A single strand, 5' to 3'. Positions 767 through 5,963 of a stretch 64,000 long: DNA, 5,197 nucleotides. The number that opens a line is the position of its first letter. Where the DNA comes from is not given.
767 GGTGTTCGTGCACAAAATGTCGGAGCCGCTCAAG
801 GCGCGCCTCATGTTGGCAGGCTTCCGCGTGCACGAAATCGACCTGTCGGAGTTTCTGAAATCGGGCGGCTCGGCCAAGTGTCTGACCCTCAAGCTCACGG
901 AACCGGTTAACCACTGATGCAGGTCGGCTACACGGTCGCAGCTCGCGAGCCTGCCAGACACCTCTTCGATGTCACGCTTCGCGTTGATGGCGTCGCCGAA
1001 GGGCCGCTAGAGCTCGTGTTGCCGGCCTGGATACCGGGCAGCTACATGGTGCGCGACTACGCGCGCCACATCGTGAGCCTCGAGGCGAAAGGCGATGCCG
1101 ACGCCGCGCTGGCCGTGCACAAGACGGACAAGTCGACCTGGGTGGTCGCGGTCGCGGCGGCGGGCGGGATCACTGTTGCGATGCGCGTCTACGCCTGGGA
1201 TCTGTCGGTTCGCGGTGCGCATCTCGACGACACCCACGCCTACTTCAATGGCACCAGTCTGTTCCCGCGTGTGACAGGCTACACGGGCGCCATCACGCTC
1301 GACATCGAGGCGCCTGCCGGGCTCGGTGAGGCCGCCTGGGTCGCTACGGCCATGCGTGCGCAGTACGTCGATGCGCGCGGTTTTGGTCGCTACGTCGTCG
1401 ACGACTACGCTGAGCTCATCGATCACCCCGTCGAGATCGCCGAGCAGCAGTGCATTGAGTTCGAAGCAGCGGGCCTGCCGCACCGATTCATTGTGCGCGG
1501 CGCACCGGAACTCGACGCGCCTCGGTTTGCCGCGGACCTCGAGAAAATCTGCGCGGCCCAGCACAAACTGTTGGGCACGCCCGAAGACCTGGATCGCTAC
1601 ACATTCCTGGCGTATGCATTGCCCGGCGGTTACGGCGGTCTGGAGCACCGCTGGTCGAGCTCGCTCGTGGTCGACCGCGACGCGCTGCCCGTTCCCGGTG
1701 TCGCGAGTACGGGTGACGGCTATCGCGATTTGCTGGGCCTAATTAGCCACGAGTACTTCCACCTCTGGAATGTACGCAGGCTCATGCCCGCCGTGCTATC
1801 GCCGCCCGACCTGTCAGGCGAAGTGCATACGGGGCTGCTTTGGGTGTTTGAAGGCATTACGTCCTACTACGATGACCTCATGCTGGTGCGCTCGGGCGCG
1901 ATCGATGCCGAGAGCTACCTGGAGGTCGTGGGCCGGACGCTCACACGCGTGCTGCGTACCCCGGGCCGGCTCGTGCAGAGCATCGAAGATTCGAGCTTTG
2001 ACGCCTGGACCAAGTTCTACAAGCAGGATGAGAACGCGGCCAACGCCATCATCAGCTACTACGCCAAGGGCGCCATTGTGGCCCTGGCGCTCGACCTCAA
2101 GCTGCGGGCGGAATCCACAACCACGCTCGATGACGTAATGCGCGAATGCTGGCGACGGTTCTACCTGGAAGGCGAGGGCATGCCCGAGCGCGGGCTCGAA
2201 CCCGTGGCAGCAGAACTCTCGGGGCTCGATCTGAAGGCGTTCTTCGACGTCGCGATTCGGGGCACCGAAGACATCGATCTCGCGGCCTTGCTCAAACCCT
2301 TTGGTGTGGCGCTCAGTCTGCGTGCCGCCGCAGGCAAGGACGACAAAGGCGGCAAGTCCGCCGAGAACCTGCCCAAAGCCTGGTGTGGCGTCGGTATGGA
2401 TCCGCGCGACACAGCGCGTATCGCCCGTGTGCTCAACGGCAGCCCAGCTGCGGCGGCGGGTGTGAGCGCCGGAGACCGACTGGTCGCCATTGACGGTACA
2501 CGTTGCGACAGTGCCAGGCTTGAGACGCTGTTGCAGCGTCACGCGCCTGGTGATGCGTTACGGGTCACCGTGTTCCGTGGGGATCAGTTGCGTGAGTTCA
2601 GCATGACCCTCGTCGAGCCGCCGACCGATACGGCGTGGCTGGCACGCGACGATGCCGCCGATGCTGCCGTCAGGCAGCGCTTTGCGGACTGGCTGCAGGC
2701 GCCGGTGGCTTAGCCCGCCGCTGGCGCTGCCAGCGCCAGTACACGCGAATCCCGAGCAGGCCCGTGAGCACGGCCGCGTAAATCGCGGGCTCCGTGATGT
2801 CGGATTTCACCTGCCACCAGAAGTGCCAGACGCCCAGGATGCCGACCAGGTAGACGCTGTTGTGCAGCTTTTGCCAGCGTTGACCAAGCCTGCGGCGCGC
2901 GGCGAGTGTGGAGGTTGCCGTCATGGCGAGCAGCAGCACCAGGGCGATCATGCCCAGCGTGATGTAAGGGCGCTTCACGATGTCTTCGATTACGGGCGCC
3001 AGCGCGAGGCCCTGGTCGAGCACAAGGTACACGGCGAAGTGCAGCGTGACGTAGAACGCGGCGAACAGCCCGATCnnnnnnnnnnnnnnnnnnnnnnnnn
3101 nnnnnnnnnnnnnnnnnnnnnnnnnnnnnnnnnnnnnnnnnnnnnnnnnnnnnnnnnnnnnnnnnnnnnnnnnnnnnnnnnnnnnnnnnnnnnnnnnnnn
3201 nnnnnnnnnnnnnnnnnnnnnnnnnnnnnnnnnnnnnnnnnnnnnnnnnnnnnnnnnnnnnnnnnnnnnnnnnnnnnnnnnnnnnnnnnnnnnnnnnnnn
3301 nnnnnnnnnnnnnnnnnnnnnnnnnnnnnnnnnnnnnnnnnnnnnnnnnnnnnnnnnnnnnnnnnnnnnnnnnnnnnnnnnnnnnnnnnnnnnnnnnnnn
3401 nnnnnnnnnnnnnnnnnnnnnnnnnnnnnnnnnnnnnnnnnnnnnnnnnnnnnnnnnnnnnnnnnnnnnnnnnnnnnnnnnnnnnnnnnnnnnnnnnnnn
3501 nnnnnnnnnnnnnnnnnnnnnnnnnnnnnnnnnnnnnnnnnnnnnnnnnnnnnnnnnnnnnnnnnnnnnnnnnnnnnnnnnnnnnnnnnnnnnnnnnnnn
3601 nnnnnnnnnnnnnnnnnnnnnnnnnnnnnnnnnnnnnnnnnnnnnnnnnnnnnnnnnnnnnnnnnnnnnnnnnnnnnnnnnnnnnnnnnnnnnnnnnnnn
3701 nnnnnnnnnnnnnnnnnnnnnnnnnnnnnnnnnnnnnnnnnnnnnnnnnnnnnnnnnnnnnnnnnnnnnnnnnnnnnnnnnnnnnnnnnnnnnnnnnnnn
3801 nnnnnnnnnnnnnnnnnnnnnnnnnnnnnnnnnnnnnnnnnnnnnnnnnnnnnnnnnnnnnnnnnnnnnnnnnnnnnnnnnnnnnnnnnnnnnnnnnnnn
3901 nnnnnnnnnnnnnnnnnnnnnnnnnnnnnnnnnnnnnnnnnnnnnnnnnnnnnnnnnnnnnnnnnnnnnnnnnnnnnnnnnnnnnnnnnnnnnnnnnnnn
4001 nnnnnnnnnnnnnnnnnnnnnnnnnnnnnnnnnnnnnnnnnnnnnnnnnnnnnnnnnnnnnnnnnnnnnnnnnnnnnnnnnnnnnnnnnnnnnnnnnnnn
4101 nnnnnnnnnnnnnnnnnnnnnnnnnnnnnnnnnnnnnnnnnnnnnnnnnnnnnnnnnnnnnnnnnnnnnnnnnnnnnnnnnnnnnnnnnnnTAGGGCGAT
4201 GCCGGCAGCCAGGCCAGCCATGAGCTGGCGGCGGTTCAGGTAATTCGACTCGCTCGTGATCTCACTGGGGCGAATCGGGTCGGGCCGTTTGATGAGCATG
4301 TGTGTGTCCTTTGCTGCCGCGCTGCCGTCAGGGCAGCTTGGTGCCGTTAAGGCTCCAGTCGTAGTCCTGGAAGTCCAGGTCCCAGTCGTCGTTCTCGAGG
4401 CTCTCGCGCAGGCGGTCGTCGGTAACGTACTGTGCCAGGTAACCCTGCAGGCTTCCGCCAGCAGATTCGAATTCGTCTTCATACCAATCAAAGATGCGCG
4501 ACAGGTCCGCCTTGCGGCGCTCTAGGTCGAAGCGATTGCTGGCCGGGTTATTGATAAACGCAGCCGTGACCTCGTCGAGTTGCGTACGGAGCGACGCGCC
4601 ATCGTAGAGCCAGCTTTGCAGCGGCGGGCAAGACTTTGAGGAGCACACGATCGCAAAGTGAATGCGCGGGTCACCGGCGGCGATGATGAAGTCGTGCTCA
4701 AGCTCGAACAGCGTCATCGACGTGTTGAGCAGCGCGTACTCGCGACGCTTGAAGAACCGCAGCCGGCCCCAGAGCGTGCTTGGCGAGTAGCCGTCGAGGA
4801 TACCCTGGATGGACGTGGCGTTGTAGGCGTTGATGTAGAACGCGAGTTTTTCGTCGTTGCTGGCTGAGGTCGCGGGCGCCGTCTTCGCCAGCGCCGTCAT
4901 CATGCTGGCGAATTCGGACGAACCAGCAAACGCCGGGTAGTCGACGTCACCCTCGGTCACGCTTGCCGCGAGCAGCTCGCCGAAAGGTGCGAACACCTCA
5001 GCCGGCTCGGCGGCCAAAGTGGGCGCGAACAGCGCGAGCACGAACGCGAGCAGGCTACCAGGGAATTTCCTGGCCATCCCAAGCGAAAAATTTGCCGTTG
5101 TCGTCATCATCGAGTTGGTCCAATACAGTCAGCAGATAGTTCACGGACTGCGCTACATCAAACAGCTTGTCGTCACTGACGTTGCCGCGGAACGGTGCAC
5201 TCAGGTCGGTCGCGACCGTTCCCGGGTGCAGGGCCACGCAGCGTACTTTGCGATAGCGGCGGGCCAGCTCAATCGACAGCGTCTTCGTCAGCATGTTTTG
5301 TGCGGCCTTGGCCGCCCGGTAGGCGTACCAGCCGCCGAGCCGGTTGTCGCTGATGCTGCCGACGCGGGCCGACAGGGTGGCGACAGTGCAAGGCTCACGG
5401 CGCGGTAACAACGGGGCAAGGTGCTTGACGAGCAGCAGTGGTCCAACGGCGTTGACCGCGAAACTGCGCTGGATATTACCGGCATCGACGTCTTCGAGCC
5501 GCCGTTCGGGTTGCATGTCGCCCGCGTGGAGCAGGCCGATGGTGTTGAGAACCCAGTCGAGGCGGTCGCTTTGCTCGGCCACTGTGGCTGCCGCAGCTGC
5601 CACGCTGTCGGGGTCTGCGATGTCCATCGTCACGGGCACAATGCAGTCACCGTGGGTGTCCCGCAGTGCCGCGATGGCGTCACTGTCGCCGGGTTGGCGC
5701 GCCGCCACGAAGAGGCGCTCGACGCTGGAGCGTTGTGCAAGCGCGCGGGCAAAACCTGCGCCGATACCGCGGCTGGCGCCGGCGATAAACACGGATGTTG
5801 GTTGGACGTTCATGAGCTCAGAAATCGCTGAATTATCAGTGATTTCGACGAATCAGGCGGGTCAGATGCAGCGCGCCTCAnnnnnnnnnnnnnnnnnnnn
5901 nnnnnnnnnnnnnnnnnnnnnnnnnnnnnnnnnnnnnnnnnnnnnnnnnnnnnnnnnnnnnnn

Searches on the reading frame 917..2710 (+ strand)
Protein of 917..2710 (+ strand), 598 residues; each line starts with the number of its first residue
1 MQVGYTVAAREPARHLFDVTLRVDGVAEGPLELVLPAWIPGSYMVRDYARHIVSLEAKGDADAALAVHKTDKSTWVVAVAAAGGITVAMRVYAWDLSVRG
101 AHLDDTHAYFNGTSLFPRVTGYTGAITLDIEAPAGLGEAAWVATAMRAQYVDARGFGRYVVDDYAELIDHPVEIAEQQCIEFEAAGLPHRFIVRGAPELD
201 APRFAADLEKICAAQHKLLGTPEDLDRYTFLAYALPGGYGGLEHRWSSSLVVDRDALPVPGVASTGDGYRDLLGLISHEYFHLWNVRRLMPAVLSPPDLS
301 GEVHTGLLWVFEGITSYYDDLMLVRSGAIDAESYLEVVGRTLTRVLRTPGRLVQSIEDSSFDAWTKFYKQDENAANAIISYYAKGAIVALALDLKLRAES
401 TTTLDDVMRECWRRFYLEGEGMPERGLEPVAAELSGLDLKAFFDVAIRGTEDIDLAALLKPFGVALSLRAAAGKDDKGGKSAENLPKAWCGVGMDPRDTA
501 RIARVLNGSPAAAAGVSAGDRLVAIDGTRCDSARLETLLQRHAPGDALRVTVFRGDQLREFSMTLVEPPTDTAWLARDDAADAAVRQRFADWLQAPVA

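Call 11: search_protein_families(library=pfam, proteins=[window:917-2710:+])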
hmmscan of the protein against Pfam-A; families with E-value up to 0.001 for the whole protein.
window:917-2710:+ (598 aa): 5 families
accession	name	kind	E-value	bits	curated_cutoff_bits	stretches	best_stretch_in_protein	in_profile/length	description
PF17899.6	Peptidase_M61_N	-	3.6e-47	160.9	23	1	5-175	2-167/168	Peptidase M61 N-terminal domain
PF05299.18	Peptidase_M61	-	2.8e-44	150.7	22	1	272-388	2-118/118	M61 glycyl aminopeptidase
PF13180.12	PDZ_2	-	2.5e-10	40.9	27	1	498-565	12-80/80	PDZ domain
PF17820.7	PDZ_6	-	1.6e-07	31.4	27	1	502-532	2-32/54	PDZ domain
PF00595.29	PDZ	-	8.2e-06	26.5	23.2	1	498-540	25-67/81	PDZ domain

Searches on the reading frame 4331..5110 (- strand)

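Call 11: search_protein_families(library=pfam, proteins=[window:4331-5110:-])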
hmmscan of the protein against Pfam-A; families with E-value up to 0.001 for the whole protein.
window:4331-5110:- (260 aa): 1 family
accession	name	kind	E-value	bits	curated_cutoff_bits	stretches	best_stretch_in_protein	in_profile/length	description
PF04784.19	DUF547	-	4.3e-23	82.1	27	1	82-186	3-125/125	Protein of unknown function, DUF547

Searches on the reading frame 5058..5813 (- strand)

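Call 11: search_protein_families(library=pfam, proteins=[window:5058-5813:-])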
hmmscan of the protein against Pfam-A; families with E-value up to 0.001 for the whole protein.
window:5058-5813:- (252 aa): 4 families
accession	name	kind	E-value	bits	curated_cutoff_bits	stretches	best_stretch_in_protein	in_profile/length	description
PF00106.31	adh_short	-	5.1e-28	98.3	26.6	1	8-208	3-190/195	short chain dehydrogenase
PF13561.12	adh_short_C2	-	4.9e-25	88.9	27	1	12-211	1-187/236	Enoyl-(Acyl carrier protein) reductase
PF23441.1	SDR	-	4e-09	36.7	27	1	5-206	7-200/258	SDR-like rossmann domain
PF08659.16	KR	-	1.4e-07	32.1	22.6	1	7-134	2-125/180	KR domain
